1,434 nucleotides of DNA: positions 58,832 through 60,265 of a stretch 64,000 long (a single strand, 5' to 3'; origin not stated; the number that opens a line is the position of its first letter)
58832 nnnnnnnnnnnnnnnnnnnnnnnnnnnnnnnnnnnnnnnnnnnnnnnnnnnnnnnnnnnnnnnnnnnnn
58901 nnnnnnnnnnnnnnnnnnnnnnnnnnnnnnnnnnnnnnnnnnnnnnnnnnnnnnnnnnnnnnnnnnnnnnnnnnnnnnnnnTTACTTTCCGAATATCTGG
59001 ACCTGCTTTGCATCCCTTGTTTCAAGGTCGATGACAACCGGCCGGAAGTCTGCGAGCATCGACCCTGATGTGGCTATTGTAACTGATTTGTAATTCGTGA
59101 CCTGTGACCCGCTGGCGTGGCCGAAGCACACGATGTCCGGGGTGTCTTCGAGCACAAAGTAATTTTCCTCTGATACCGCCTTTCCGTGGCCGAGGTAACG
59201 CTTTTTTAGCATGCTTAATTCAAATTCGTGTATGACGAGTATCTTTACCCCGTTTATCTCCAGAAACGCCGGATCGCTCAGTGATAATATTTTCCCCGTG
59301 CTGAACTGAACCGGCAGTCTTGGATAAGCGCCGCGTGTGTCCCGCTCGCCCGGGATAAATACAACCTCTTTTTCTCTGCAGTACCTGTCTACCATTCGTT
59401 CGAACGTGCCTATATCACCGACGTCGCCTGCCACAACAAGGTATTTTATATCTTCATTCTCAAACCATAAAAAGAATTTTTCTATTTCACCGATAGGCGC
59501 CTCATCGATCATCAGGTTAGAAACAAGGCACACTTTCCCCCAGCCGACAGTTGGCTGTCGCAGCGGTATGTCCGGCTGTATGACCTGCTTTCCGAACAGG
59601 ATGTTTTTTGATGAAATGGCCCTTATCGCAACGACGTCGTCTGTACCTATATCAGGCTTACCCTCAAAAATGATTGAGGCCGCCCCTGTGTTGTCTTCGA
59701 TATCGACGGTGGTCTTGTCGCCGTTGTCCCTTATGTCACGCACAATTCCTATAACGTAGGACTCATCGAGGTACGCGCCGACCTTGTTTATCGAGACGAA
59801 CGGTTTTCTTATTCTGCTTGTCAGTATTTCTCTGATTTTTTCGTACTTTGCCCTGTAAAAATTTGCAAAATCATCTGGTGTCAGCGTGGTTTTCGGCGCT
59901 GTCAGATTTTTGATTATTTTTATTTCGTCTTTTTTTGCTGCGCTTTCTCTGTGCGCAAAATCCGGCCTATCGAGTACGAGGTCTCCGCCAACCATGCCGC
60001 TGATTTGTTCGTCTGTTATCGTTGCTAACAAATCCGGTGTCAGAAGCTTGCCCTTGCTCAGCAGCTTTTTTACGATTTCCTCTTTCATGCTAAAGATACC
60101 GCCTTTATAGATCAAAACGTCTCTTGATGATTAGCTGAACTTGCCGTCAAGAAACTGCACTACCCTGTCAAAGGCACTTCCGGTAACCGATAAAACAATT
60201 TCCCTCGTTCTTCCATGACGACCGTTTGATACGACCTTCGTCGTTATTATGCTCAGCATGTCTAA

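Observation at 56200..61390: Replication operon orc1 - DP1-like B-subunit - family-B polymerase, hinting at a eukaryote-like two-subunit PolB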

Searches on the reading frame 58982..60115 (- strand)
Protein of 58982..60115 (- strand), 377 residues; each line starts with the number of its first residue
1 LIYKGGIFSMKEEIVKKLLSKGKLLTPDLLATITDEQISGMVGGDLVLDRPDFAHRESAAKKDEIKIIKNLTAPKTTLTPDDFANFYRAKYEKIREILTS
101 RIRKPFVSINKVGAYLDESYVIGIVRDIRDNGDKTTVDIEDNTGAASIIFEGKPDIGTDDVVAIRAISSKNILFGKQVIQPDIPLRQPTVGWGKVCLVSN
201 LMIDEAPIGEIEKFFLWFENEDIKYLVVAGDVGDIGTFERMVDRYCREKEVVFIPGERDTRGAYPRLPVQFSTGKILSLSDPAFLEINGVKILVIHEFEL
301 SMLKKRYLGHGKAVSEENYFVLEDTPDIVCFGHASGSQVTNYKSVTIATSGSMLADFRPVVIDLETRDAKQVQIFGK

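Call 3: search_protein_families(library=pfam, proteins=[window:58982-60115:-], max_evalue=0.01)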
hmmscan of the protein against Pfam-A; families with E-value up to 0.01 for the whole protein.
window:58982-60115:- (377 aa): 2 families
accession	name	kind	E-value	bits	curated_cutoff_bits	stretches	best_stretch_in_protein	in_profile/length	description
PF12850.12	Metallophos_2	-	3.6e-06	27.5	27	1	212-354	17-136/154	Calcineurin-like phosphoesterase superfamily domain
PF04042.21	DNA_pol_E_B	-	0.00053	19.9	29.1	1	236-306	67-146/210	DNA polymerase alpha/epsilon subunit B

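Call 4: search_protein_families(library=ncbifam, proteins=[window:58982-60115:-], max_evalue=0.01)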
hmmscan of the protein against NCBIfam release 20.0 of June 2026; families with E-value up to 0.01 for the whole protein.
window:58982-60115:- (377 aa): 5 families
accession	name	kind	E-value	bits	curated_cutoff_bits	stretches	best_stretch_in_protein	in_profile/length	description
NF003118.0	PRK04036.1-3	equivalog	7e-32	111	445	2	30-234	47-274/481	DNA-directed DNA polymerase II small subunit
NF003120.0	PRK04036.1-5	equivalog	2.3e-20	72.6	671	2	58-235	136-342/547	DNA-directed DNA polymerase II small subunit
NF003116.0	PRK04036.1-1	equivalog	1e-13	50.8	425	1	49-232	117-319/530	DNA-directed DNA polymerase II small subunit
NF003119.0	PRK04036.1-4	equivalog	4e-11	42.1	823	1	79-188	192-314/590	DNA-directed DNA polymerase II small subunit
NF003117.0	PRK04036.1-2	equivalog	2e-07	29.8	993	1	81-187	255-372/650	DNA-directed DNA polymerase II small subunit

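Call 6: find_homologous_proteins(query=window:58982-60115:-)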
Query window:58982-60115:- (377 aa): 117 proteins with E <= 0.001 among 3511 candidates.
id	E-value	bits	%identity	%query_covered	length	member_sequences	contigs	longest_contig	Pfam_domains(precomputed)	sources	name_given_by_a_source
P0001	7.5e-241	816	100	98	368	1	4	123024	PF12850.13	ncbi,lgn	-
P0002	2.1e-133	463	55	97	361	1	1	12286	PF04042.22,PF12850.13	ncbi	-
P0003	1.1e-129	451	54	97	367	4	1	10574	PF12850.13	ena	-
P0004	1.3e-126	440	52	97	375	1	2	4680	PF04042.22,PF12850.13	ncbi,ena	-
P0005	7.9e-123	428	51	97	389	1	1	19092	PF04042.22,PF12850.13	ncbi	-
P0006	1.1e-122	427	52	97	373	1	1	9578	PF12850.13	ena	-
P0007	4.8e-122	425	53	95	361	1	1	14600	PF04042.22,PF12850.13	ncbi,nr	ncbi:metallophosphoesterase family protein [archaeon]|nr:metallophosphoesterase family protein [arch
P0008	4.2e-117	409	51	97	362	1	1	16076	PF12850.13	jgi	jgi:DNA polymerase II small subunit/DNA polymerase delta subunit B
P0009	5.3e-116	406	49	97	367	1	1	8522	PF04042.22,PF12850.13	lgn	-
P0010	8.5e-116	405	51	97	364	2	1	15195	PF12850.13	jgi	-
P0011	1.8e-111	391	50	97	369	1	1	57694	PF12850.13,PF00149.34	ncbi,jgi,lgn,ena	-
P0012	1.4e-107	378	47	97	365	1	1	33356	PF12850.13,PF00149.34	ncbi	-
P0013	4.4e-107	376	48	96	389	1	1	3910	PF04042.22,PF12850.13,PF00149.34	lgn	-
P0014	8.6e-107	375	50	96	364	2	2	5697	PF04042.22,PF12850.13,PF00149.34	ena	-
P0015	1.5e-106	374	48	97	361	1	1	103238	-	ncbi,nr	ncbi:MAG: metallophosphoesterase [Candidatus Aenigmarchaeota archaeon]|nr:metallophosphoesterase [Ca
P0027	6.6e-103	362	47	97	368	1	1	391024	PF04042.22,PF12850.13,PF00149.34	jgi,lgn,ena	-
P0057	3.4e-95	337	48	95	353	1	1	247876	-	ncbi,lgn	-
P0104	1.2e-60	223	36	96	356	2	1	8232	PF12850.13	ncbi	-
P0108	9.0e-24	102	29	97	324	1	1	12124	-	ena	-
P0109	8.7e-20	89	27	96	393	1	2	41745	PF12850.13,PF00149.34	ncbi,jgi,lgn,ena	-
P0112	3.3e-11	61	26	92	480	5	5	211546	PF04042.22,PF00149.34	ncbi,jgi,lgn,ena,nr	ncbi:MAG: DNA-directed DNA polymerase II small subunit [Euryarchaeota archaeon]|nr:DNA-directed DNA 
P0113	2.2e-10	58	24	97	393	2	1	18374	-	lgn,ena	-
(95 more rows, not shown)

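Call 18: find_encoding_contigs(protein=P0001, flank=10000, max_places=4)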
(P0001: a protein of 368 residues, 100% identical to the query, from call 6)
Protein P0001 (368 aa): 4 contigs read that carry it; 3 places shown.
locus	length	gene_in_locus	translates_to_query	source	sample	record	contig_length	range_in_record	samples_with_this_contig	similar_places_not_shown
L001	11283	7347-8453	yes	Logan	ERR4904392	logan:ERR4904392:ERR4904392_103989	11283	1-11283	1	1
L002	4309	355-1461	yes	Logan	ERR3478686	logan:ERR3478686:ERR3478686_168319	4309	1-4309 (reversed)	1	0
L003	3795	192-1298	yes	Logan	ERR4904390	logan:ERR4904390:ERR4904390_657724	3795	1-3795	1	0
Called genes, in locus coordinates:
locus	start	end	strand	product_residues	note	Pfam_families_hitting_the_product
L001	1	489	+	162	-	?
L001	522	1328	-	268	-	PF01944:SpoIIM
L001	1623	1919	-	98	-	-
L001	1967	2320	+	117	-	PF00072:Response_reg (faint)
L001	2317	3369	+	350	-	PF08540:HMG_CoA_synt_C (faint), PF08541:ACP_syn_III_C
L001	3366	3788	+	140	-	-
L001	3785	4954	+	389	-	PF00108:Thiolase_N, PF00109:ketoacyl-synt (weak), PF22691:Thiolase_C_1, PF02803:Thiolase_C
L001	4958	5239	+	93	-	-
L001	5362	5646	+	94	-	PF01796:OB_ChsH2_C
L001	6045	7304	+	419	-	PF01637:ATPase_2 (weak), PF05621:TniB (weak), PF13191:AAA_16 (faint), PF00004:AAA, PF13401:AAA_22, PF22703:Cdc6_lid, PF09079:WHD_Cdc6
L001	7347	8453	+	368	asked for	PF12850:Metallophos_2 (weak)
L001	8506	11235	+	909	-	PF03104:DNA_pol_B_exo1, PF00136:DNA_pol_B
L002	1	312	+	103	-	?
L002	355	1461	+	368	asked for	PF12850:Metallophos_2 (weak)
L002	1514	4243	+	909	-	PF03104:DNA_pol_B_exo1, PF00136:DNA_pol_B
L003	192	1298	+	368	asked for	PF12850:Metallophos_2 (weak)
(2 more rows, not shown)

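Call 19: find_encoding_contigs(protein=P0027, flank=8000, max_places=2)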
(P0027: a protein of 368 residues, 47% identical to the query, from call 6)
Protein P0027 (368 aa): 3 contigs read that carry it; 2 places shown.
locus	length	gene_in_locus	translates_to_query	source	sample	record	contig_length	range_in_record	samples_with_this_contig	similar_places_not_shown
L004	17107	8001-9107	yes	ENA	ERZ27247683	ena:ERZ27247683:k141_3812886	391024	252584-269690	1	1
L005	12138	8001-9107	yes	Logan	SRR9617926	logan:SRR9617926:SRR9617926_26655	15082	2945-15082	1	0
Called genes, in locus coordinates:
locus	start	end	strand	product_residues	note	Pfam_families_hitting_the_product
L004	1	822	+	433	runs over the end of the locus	PF00368:HMG-CoA_red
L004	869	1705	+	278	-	PF01944:SpoIIM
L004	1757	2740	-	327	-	PF01209:Ubie_methyltran (weak), PF13489:Methyltransf_23, PF13847:Methyltransf_31, PF08241:Methyltransf_11, PF08242:Methyltransf_12, PF13649:Methyltransf_25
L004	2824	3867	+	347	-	PF08541:ACP_syn_III_C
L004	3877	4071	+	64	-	-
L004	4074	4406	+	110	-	-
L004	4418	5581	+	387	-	PF00108:Thiolase_N, PF08545:ACP_syn_III (faint), PF22691:Thiolase_C_1, PF02803:Thiolase_C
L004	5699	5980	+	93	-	PF01796:OB_ChsH2_C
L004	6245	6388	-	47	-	-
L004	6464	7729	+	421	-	PF01637:ATPase_2, PF13191:AAA_16 (weak), PF00004:AAA (weak), PF13401:AAA_22, PF22606:Cdc6-ORC-like_ATPase_lid (weak), PF22703:Cdc6_lid, PF09079:WHD_Cdc6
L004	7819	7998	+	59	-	-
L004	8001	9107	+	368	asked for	PF00149:Metallophos, PF12850:Metallophos_2, PF04042:DNA_pol_E_B (weak)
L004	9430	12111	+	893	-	PF03104:DNA_pol_B_exo1, PF00136:DNA_pol_B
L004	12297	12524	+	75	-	-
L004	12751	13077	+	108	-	PF01849:NAC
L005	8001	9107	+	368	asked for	PF00149:Metallophos, PF12850:Metallophos_2, PF04042:DNA_pol_E_B (weak)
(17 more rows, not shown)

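Call 20: find_encoding_contigs(protein=P0057, flank=8000, max_places=2)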
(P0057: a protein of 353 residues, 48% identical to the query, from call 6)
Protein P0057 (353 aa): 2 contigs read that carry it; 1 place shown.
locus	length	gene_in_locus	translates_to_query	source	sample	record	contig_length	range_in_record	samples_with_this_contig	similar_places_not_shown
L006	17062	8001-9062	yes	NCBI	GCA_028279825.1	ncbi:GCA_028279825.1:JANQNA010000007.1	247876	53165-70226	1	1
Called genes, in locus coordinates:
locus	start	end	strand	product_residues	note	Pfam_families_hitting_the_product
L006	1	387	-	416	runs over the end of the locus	PF00368:HMG-CoA_red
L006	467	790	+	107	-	-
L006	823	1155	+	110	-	-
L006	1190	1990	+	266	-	PF01944:SpoIIM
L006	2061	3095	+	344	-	PF08541:ACP_syn_III_C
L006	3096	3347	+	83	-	-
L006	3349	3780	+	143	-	-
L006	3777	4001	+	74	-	-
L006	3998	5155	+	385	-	PF00108:Thiolase_N, PF22691:Thiolase_C_1, PF02803:Thiolase_C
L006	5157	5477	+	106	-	-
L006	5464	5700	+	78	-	-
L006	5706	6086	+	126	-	PF01796:OB_ChsH2_C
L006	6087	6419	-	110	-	-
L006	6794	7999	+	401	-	PF13191:AAA_16 (weak), PF01637:ATPase_2, PF05621:TniB (weak), PF13401:AAA_22, PF24883:NPHP3_N (weak), PF00004:AAA, PF22703:Cdc6_lid, PF09079:WHD_Cdc6, +2 more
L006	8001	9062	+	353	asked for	-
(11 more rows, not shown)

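Call 21: find_encoding_contigs(protein=P0109, flank=8000, max_places=2)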
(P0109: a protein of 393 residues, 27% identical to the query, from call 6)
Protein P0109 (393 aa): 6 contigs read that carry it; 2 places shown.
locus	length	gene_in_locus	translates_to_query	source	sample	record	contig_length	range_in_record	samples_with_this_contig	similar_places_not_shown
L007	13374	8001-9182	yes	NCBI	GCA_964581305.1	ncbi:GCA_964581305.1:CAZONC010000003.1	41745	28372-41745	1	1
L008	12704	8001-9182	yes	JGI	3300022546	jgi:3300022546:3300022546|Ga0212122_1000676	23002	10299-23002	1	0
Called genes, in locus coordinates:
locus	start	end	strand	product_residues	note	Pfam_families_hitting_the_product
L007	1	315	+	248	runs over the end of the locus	PF00398:RrnaAD (weak), PF01135:PCMT, PF08704:GCD14, PF01209:Ubie_methyltran (weak), PF02475:TRM5-TYW2_MTfase (weak), PF13847:Methyltransf_31, PF08241:Methyltransf_11, PF13649:Methyltransf_25, +3 more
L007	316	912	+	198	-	PF04027:DUF371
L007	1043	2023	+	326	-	PF00814:TsaD, PF22521:HypF_C_2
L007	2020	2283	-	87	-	PF05239:PRC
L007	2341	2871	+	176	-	PF02834:LigT_PEase, PF13563:2_5_RNA_ligase2, PF02834:LigT_PEase (weak)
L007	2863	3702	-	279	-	PF01751:Toprim (weak), PF13155:Toprim_2 (weak), PF13662:Toprim_4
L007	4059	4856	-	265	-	PF00571:CBS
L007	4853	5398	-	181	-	PF00571:CBS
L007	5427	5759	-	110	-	PF01870:Hjc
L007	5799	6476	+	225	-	PF00149:Metallophos, PF12850:Metallophos_2, PF14582:Metallophos_3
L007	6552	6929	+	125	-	-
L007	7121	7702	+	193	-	-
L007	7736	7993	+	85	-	-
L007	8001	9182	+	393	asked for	PF00149:Metallophos, PF12850:Metallophos_2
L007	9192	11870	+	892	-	PF03104:DNA_pol_B_exo1, PF10108:DNA_pol_B_exo2 (weak), PF00136:DNA_pol_B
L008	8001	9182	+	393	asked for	PF00149:Metallophos, PF12850:Metallophos_2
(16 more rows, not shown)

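Call 22: find_encoding_contigs(protein=P0108, flank=8000, max_places=1)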
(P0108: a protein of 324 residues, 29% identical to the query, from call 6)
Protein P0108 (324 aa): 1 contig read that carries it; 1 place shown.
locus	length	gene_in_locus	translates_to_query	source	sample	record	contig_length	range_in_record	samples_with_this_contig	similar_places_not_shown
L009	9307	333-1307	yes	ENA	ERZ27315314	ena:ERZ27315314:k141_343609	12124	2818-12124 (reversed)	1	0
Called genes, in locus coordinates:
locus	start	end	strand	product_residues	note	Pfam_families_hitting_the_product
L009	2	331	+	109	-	?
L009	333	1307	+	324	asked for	-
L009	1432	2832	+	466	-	-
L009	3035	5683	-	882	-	PF03104:DNA_pol_B_exo1, PF00136:DNA_pol_B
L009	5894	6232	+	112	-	PF01849:NAC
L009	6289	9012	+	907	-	PF00690:Cation_ATPase_N, PF00122:E1-E2_ATPase, PF00702:Hydrolase, PF13246:Cation_ATPase, PF00689:Cation_ATPase_C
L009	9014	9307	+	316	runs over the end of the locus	PF01699:Na_Ca_ex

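Call 23: find_encoding_contigs(protein=P0113, flank=8000, max_places=1)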
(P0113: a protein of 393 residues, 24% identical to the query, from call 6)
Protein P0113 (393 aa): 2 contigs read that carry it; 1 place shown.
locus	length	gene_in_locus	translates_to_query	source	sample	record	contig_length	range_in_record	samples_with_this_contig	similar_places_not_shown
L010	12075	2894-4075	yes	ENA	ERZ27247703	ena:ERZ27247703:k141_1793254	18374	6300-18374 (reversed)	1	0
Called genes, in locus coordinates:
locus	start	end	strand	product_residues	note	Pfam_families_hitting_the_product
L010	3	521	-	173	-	?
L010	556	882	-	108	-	PF01870:Hjc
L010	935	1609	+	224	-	PF00149:Metallophos, PF12850:Metallophos_2, PF14582:Metallophos_3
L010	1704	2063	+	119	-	-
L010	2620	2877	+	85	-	-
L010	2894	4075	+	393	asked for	-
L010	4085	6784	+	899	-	PF03104:DNA_pol_B_exo1, PF00136:DNA_pol_B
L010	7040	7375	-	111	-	PF08241:Methyltransf_11, PF13489:Methyltransf_23, PF13649:Methyltransf_25 (faint), PF13847:Methyltransf_31 (weak)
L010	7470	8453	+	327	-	PF00106:adh_short (weak), PF01073:3Beta_HSD, PF01370:Epimerase, PF02719:Polysacc_synt_2, PF04321:RmlD_sub_bind, PF08659:KR (weak), PF16363:GDP_Man_Dehyd, PF07993:NAD_binding_4, +1 more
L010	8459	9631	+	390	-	PF06917:Pectate_lyase_2 (faint)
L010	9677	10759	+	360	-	PF02350:Epimerase_2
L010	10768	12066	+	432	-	PF01041:DegT_DnrJ_EryC1, PF00266:Aminotran_5 (weak)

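Call 24: find_encoding_contigs(protein=P0104, flank=8000, max_places=1)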
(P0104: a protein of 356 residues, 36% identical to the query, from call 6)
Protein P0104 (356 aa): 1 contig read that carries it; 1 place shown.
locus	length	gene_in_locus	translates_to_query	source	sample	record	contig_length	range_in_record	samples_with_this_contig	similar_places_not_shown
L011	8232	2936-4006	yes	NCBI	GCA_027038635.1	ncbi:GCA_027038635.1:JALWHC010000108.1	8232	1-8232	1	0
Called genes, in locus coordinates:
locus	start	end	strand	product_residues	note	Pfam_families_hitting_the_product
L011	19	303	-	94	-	-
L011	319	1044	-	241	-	-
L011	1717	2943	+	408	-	PF05621:TniB (faint), PF13191:AAA_16, PF13401:AAA_22, PF00004:AAA (faint), PF22606:Cdc6-ORC-like_ATPase_lid, PF22703:Cdc6_lid, PF09079:WHD_Cdc6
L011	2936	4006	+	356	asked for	PF12850:Metallophos_2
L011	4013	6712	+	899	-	PF03104:DNA_pol_B_exo1, PF00136:DNA_pol_B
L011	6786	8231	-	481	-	?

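Call 26: search_solved_structures(query=window:58982-60088:-, max_evalue=10, show_alignments=3)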
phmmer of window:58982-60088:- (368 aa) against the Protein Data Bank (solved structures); distinct sequences matched with E-value up to 10: 7.
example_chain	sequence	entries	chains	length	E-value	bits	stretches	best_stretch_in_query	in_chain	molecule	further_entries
5ihe_A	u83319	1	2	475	1.3e-06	30.8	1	59-227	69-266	DNA polymerase II small subunit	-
6knb_A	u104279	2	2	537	1.3e-06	30.8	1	53-178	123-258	DNA polymerase II small subunit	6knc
6hmf_A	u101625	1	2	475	1.3e-06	30.8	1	59-227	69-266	DNA polymerase II small subunit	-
8ppt_A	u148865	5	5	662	2.1e-06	30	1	59-227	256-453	DNA polymerase II small subunit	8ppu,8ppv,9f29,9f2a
6t8h_A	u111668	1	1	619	2.6e-06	29.8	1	59-227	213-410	DNA polymerase II small subunit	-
6hms_A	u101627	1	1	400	3.7e-06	29.3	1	73-227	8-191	DNA polymerase II small subunit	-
9e6q_AU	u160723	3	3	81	1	11.4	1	50-102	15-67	Large ribosomal subunit protein uL23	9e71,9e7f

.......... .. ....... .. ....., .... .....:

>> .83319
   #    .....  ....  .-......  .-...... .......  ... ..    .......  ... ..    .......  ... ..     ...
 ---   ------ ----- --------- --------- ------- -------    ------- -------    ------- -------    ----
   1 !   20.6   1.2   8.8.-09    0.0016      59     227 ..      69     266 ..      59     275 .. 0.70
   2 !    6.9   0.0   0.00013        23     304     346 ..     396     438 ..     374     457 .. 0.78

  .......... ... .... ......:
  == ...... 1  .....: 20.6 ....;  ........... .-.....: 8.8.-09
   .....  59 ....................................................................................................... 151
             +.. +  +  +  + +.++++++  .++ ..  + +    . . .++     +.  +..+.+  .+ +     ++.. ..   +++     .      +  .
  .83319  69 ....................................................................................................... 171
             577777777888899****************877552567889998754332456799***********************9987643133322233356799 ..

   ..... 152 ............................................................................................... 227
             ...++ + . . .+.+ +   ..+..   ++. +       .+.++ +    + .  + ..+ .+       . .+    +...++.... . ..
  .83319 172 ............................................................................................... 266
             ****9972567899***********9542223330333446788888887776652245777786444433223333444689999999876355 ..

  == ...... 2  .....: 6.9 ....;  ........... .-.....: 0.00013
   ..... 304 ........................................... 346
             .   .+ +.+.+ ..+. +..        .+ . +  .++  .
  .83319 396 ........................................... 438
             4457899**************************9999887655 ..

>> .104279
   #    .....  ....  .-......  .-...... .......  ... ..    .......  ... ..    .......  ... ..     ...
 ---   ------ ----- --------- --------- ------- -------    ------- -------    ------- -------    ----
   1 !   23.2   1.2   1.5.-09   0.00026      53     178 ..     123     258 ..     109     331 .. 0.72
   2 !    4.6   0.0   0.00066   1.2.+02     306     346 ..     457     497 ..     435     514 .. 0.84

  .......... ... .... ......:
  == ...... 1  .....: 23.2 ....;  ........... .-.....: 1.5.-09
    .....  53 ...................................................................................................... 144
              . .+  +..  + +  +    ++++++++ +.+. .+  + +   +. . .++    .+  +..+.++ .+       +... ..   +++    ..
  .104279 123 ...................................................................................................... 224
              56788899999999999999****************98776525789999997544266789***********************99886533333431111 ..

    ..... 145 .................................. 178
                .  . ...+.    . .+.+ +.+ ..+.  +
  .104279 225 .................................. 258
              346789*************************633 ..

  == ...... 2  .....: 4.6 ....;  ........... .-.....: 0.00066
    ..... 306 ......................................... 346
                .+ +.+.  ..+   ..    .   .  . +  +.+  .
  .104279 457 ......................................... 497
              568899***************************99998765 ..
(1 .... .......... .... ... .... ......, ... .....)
